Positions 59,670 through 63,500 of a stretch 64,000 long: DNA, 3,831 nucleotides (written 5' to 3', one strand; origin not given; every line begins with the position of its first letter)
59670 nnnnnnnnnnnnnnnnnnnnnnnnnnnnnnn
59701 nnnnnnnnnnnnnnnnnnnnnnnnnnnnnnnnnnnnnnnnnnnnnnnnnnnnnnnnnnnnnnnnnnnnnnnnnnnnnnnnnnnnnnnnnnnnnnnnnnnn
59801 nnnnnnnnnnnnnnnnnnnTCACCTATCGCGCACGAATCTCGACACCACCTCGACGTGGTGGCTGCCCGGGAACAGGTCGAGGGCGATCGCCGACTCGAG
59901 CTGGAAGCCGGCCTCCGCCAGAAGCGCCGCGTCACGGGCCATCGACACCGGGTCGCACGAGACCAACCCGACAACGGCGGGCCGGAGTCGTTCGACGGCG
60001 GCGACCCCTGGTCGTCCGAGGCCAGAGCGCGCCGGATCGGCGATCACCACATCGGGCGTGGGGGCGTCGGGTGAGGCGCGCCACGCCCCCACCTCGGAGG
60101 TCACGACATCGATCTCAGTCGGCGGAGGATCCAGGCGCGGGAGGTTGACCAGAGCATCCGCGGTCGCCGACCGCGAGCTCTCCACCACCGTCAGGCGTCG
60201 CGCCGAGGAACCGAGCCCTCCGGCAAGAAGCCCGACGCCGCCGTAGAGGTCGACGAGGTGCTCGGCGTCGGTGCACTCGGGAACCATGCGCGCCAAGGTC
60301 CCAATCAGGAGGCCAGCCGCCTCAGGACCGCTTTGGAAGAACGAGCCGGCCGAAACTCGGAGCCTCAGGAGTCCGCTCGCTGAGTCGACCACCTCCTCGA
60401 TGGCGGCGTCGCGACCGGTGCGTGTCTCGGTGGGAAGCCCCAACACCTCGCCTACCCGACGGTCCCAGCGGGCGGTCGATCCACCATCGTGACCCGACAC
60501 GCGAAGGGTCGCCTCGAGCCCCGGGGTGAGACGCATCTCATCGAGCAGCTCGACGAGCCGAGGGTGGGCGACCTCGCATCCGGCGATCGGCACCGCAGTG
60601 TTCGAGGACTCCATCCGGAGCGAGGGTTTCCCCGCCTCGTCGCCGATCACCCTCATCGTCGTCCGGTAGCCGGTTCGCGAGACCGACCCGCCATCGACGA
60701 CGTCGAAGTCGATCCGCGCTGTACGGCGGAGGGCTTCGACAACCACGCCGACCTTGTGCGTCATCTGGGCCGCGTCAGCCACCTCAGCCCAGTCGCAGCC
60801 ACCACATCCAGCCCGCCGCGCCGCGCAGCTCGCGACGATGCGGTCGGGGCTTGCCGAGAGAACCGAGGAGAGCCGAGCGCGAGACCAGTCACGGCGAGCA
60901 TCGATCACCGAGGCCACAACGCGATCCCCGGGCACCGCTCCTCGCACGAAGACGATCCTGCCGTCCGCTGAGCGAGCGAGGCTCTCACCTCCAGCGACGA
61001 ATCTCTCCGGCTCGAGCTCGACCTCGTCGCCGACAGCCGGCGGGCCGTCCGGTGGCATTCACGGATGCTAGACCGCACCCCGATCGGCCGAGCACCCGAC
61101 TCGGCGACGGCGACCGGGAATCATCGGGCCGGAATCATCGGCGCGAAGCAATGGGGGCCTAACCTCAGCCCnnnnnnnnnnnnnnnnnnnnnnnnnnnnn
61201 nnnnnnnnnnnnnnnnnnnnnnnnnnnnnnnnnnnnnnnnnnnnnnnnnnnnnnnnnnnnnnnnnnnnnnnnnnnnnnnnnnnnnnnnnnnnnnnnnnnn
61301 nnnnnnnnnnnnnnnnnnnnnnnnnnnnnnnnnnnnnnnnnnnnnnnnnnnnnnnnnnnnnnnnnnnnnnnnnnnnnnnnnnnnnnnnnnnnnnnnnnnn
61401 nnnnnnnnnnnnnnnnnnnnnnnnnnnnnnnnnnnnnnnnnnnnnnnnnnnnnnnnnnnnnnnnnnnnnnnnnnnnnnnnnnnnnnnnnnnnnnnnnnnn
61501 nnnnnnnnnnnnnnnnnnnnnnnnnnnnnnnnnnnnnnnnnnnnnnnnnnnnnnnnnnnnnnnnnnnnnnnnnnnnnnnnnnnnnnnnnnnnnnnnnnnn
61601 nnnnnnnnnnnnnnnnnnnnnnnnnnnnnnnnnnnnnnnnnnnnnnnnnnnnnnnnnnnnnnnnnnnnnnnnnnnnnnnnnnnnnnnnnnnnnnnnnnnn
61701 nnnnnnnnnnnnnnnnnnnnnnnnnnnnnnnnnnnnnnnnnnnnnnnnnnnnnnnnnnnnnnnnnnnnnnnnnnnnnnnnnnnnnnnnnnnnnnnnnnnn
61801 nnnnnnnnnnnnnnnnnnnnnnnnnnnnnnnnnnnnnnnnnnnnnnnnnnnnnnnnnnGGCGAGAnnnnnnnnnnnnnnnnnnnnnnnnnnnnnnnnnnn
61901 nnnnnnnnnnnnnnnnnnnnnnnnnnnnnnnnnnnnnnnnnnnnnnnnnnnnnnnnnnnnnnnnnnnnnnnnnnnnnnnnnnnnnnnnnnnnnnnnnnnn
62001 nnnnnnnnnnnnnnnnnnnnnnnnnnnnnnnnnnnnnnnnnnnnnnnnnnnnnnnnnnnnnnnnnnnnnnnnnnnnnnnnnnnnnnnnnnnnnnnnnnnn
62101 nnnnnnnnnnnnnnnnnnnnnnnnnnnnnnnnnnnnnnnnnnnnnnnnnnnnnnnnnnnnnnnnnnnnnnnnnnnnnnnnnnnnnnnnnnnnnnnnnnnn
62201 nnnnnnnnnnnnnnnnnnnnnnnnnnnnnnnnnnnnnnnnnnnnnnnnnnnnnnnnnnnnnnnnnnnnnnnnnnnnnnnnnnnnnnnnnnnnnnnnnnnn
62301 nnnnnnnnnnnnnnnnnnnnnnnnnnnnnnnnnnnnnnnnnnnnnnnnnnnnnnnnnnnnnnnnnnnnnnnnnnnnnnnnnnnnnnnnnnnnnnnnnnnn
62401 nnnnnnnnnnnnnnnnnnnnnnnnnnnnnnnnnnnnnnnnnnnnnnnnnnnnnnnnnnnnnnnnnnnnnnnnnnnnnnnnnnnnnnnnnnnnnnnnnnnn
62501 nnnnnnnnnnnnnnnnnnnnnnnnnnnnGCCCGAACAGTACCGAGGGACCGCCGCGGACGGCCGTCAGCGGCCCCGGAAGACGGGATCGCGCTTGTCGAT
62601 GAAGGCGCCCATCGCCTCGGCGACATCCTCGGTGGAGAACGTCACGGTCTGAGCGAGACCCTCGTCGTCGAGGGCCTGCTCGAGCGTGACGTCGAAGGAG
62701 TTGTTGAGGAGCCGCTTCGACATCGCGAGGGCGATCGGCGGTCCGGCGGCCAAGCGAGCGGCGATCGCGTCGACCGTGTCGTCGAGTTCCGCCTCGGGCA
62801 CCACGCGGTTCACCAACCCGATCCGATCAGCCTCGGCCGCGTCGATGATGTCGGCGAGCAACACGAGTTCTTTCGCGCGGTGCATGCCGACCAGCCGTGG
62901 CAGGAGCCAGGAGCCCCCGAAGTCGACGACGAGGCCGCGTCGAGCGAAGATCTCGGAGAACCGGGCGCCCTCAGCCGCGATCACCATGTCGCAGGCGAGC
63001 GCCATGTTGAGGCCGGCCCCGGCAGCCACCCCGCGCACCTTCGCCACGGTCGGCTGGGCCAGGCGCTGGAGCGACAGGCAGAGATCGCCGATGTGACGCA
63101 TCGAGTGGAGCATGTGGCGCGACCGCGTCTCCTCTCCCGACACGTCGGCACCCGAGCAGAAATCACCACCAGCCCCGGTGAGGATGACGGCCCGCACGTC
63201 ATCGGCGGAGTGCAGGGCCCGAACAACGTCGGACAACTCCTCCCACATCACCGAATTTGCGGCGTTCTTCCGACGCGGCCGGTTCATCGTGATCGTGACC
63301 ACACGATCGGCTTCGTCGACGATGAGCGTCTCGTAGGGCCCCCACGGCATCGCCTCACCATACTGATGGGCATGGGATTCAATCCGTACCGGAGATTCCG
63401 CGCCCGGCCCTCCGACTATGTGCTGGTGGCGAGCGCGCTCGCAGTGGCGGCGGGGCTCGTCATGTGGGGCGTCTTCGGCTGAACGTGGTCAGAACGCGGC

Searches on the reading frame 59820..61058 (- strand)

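Call 25: search_protein_families(library=ncbifam, proteins=[window:59820-61058:-], max_evalue=1e-25)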
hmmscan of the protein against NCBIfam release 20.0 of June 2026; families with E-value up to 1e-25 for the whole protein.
window:59820-61058:- (412 aa): 2 families
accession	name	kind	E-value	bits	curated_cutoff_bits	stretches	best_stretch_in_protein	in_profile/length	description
TIGR00479.1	rumA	equivalog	5.2e-43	147.5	183.55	0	222-403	252-432/432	23S rRNA (uracil(1939)-C(5))-methyltransferase RlmD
NF009639.0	PRK13168.1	equivalog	5.9e-38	130.9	458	0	22-176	26-184/446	23S rRNA (uracil(1939)-C(5))-methyltransferase RlmD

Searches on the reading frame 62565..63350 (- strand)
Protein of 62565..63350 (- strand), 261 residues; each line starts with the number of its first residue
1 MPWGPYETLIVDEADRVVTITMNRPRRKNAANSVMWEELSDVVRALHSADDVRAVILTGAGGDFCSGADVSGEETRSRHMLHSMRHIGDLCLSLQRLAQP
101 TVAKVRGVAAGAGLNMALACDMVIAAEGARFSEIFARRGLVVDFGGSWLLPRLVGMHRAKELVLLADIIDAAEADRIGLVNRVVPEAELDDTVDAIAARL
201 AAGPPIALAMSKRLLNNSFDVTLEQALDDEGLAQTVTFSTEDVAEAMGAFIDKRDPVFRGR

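Call 25: search_protein_families(library=ncbifam, proteins=[window:62565-63350:-], max_evalue=1e-25)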
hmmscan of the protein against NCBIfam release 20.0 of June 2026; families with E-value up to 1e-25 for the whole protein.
window:62565-63350:- (261 aa): 55 families (the best 25 are shown)
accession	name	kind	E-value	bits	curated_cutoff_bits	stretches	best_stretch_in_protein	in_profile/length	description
NF006107.0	PRK08258.1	equivalog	2.3e-67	227.2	330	1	10-261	20-277/277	enoyl-CoA hydratase family protein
NF006699.0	PRK09245.1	subfamily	1.8e-61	207.8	354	1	8-260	4-265/266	crotonase/enoyl-CoA hydratase family protein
TIGR02280.1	PaaB1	equivalog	3.4e-61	207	345.15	1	11-261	3-256/256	2-(1,2-epoxy-1,2-dihydrophenyl)acetyl-CoA isomerase PaaG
NF004635.0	PRK05981.1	equivalog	4.7e-61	206.6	351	1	6-261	3-266/266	enoyl-CoA hydratase/isomerase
NF051848.1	EnCoAHydtEchA19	equivalog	9.6e-56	189.2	400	1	10-261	3-258/258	enoyl-CoA hydratase EchA19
NF006109.0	PRK08260.1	subfamily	5.5e-55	186.7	320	1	6-260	3-277/296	enoyl-CoA hydratase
NF004475.0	PRK05809.1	subfamily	8.9e-55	186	394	1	7-260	4-259/260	short-chain-enoyl-CoA hydratase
NF005802.0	PRK07657.1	equivalog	3.3e-54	184.1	363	1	14-260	11-259/260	enoyl-CoA hydratase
NF004517.0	PRK05862.1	equivalog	4.5e-54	183.6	396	1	6-260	3-256/257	enoyl-CoA hydratase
NF004781.0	PRK06127.1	subfamily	8.1e-54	183.1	291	1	7-261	11-269/269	enoyl-CoA hydratase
NF004857.0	PRK06210.1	equivalog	5.2e-52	176.9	341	1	8-260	9-274/275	enoyl-CoA hydratase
NF046063.1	oxepin_alt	equivalog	1.4e-51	175.4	300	1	11-256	4-253/254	oxepin-CoA hydrolase, alternative type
NF006100.0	PRK08252.1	subfamily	6.2e-51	173.4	282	1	8-261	4-254/254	crotonase/enoyl-CoA hydratase family protein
NF006007.0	PRK08138.1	subfamily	2.3e-50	171.4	355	1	12-261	13-261/261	enoyl-CoA hydratase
NF005700.0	PRK07511.1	subfamily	6.2e-50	170.2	274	1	9-259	5-259/260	enoyl-CoA hydratase family protein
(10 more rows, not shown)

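Call 61: find_encoding_contigs(protein=window:62565-63350:-, flank=10000, max_places=1)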
Protein window:62565-63350:- (261 aa): 24 contigs read that carry it; 1 place shown.
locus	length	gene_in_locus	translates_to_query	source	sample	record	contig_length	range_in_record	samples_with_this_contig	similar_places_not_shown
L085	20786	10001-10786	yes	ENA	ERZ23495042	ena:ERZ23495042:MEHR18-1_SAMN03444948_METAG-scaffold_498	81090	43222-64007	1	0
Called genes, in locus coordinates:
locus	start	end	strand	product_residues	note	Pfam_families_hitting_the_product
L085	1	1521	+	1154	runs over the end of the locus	PF02463:SMC_N, PF13175:AAA_15, PF13304:AAA_21, PF13476:AAA_23, PF13555:AAA_29 (weak), PF06470:SMC_hinge, PF13304:AAA_21 (weak)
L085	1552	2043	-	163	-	PF00210:Ferritin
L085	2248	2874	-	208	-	PF00578:AhpC-TSA, PF08534:Redoxin, PF10417:1-cysPrx_C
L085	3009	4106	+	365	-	PF02881:SRP54_N, PF00448:SRP54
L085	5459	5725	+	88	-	-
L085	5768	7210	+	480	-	PF02881:SRP54_N, PF01656:CbiA (faint), PF00448:SRP54, PF13401:AAA_22 (weak), PF02978:SRP_SPB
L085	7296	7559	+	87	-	PF00886:Ribosomal_S16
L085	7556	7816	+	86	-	PF13083:KH_KhpA-B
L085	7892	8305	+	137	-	PF01782:RimM (weak)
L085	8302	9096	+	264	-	PF01746:tRNA_m1G_MT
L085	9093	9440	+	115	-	PF01245:Ribosomal_L19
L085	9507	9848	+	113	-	PF02021:UPF0102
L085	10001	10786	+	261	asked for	PF00378:ECH_1, PF16113:ECH_2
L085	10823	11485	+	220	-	-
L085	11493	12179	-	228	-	PF00834:Ribul_P_3_epim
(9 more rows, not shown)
